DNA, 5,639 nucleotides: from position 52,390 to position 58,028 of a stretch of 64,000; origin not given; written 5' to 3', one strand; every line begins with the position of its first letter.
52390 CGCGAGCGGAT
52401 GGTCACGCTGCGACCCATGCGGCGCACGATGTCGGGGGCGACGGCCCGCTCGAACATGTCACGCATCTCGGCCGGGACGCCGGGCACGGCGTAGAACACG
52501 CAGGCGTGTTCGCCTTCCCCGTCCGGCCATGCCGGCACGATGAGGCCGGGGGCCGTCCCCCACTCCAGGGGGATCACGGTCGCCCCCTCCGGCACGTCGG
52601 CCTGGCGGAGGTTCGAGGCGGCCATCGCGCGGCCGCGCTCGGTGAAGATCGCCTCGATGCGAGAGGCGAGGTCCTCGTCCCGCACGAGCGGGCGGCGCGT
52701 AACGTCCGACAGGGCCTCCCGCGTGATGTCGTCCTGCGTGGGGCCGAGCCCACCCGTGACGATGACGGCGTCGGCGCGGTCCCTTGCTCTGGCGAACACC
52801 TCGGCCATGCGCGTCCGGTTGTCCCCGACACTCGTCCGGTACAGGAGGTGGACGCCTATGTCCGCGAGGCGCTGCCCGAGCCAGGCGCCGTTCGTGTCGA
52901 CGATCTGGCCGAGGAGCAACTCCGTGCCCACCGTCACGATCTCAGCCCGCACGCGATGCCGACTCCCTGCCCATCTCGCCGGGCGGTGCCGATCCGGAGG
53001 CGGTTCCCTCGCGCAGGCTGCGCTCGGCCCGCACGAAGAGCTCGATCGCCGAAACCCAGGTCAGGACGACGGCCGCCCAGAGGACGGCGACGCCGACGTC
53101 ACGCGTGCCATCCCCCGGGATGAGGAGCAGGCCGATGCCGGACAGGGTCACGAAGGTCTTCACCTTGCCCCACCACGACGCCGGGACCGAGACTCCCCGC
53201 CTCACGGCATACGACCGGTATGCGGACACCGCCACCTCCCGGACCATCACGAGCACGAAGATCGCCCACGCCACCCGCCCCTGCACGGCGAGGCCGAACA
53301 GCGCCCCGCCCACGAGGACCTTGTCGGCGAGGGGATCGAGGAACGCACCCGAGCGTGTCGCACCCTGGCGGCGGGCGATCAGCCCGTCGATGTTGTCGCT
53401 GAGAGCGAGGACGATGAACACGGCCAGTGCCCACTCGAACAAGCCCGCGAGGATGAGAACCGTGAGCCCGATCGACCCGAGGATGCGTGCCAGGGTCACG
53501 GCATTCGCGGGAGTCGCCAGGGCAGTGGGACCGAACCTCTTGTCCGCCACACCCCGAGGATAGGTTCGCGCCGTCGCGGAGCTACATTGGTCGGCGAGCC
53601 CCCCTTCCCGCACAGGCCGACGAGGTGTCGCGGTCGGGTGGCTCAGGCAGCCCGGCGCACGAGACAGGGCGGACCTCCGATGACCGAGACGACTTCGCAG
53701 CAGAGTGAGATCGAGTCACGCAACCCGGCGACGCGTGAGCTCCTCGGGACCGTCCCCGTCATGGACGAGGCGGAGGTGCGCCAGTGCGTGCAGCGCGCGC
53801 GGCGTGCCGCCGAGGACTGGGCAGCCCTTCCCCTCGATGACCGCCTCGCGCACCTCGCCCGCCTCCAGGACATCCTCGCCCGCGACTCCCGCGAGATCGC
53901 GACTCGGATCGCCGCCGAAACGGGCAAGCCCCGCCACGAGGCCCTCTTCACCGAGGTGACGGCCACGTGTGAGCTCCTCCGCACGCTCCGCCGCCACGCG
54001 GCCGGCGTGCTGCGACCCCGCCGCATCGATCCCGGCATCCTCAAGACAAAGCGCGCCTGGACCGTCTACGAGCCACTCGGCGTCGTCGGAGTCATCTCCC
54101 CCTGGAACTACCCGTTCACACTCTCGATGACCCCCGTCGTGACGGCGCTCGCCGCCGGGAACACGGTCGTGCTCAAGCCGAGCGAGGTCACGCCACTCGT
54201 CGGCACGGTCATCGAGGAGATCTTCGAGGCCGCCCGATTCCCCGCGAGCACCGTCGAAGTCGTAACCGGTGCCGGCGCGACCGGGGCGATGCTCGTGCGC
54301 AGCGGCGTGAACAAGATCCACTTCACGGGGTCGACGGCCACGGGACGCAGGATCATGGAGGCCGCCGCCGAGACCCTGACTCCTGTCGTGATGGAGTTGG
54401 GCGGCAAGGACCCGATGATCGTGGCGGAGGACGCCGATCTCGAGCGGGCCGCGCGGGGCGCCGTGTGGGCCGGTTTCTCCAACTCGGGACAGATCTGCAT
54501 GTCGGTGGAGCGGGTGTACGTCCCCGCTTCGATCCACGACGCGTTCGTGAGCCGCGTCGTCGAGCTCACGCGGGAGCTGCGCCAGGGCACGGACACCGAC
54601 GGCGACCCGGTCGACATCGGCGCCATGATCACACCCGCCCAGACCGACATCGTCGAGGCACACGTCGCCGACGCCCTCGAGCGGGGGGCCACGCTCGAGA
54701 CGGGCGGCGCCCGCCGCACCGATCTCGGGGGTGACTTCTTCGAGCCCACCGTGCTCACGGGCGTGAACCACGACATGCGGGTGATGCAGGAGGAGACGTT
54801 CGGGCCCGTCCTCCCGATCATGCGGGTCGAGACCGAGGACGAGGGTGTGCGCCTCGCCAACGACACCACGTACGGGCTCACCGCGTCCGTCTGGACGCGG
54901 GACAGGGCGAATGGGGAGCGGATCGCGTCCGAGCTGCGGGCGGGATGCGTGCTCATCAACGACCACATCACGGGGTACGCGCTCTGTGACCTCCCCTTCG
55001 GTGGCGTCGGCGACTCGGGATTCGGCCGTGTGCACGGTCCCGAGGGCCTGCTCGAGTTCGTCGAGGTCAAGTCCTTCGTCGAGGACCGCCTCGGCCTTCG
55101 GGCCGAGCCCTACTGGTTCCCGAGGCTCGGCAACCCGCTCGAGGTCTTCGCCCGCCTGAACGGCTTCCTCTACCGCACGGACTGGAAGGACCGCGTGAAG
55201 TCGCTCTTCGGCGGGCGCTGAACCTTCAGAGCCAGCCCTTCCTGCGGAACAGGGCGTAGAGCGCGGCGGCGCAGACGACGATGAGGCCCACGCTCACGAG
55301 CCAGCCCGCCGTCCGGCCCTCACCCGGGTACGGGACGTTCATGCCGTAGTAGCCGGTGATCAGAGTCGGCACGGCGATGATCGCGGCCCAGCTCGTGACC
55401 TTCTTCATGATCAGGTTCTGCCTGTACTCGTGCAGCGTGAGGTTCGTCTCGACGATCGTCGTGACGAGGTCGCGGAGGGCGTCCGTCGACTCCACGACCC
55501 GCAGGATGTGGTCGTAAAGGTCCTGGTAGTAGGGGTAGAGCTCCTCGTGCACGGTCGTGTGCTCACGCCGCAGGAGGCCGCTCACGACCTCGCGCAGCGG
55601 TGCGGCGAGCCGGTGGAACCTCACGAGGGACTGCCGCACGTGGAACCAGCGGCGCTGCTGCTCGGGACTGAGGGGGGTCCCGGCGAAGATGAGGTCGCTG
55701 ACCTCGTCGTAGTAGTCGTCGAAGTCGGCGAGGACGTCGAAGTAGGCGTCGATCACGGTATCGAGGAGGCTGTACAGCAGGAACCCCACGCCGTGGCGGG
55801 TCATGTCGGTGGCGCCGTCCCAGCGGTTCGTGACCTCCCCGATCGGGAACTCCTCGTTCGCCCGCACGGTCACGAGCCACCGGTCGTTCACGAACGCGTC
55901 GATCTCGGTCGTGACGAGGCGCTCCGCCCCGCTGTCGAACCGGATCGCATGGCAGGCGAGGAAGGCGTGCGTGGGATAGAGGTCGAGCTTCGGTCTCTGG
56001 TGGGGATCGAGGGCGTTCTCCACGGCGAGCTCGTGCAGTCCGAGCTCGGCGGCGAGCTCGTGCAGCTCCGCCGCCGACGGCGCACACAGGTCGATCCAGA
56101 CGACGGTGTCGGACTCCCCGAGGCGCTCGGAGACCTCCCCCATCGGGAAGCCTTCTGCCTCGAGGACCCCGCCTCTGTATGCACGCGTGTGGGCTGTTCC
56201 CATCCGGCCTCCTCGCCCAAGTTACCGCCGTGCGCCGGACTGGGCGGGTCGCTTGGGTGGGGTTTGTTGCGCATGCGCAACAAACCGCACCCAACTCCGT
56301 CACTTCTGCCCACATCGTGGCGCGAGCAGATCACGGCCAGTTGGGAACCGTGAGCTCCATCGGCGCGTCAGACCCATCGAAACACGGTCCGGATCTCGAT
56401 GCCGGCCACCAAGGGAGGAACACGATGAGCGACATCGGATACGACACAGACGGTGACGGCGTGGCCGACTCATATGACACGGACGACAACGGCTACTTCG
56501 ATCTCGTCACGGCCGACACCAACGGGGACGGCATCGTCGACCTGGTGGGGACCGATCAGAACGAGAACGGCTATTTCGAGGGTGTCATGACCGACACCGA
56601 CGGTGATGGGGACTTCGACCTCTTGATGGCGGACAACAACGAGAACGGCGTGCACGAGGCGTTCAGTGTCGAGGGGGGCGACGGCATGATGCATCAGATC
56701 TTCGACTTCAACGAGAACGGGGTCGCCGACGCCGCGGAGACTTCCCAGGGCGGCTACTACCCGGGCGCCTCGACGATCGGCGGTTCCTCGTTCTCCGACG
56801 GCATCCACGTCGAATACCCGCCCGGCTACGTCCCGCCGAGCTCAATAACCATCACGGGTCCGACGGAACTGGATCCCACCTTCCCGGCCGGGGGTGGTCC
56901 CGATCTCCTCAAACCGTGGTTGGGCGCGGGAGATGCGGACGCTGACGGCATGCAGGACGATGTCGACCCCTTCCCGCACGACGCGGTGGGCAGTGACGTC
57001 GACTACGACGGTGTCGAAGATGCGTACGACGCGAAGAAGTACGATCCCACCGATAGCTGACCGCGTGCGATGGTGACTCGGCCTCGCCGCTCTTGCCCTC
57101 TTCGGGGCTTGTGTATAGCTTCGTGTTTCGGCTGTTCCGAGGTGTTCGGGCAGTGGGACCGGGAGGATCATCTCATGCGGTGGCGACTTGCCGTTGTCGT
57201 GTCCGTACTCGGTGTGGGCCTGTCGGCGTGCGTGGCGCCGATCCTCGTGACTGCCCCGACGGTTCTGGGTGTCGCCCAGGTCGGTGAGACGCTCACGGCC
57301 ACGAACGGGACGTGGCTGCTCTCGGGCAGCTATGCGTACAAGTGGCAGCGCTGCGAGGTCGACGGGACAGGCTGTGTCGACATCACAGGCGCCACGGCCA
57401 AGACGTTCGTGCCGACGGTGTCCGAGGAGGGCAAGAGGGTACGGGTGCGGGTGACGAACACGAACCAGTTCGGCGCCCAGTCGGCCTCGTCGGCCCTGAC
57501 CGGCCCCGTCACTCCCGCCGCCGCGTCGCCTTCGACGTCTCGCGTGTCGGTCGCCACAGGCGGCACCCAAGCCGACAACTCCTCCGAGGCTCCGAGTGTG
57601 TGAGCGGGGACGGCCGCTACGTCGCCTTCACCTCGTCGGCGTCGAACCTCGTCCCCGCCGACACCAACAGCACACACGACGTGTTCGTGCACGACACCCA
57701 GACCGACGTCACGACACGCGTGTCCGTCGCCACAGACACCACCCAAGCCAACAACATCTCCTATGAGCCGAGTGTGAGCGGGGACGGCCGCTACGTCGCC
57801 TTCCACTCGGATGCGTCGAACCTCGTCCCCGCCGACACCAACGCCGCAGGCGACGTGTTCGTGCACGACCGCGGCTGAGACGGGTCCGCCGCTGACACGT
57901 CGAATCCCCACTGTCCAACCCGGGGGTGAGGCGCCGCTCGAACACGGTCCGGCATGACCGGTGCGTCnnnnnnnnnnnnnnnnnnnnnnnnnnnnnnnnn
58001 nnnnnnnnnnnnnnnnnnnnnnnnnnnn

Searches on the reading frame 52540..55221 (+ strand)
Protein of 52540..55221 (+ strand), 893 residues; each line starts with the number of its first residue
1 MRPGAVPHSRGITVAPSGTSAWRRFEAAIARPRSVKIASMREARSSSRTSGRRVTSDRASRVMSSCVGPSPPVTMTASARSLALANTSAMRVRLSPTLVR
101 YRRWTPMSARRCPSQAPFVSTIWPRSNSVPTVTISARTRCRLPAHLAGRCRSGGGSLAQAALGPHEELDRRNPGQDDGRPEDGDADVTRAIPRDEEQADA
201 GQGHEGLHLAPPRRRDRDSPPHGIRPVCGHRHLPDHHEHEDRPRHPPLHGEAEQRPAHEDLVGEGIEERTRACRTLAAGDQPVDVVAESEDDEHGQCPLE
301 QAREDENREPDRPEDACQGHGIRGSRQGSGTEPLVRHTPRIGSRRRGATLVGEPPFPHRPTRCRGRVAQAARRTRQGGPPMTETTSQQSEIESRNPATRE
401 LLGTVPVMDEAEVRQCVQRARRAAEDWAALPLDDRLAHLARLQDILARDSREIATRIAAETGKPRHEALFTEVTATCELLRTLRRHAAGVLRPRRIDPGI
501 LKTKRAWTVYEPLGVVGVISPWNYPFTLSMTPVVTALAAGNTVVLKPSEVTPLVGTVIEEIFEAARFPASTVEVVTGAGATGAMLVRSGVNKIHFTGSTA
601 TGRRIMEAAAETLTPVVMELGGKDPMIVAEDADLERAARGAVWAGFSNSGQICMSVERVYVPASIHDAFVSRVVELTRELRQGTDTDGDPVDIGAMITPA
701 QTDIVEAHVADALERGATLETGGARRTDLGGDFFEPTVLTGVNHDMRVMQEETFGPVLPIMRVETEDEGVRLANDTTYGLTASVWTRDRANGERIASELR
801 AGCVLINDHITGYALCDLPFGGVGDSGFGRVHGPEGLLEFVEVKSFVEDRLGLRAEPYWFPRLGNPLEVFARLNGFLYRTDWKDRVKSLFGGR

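Call 58: search_protein_families(library=pfam, proteins=[window:52540-55221:+], max_evalue=0.0001)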
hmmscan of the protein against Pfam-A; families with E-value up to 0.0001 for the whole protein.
window:52540-55221:+ (893 aa): 1 family
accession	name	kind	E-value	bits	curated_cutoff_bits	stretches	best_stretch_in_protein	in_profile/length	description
PF00171.27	Aldedh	-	3.5e-151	504.3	23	1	386-845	4-460/461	Aldehyde dehydrogenase family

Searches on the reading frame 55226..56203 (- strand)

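Call 58: search_protein_families(library=pfam, proteins=[window:55226-56203:-], max_evalue=0.0001)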
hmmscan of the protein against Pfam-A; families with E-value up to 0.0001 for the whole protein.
window:55226-56203:- (325 aa): 1 family
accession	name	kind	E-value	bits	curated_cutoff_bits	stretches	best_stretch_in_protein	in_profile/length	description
PF01544.23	CorA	-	8.1e-60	203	27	1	32-321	2-292/292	CorA-like Mg2+ transporter protein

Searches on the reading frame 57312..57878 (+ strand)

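Call 58: search_protein_families(library=pfam, proteins=[window:57312-57878:+], max_evalue=0.0001)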
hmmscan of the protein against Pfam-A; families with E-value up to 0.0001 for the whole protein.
window:57312-57878:+ (188 aa): 1 family
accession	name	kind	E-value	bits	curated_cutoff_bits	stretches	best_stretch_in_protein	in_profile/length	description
PF07676.18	PD40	-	1.3e-05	25.4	20.9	0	148-168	9-29/38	WD40-like Beta Propeller Repeat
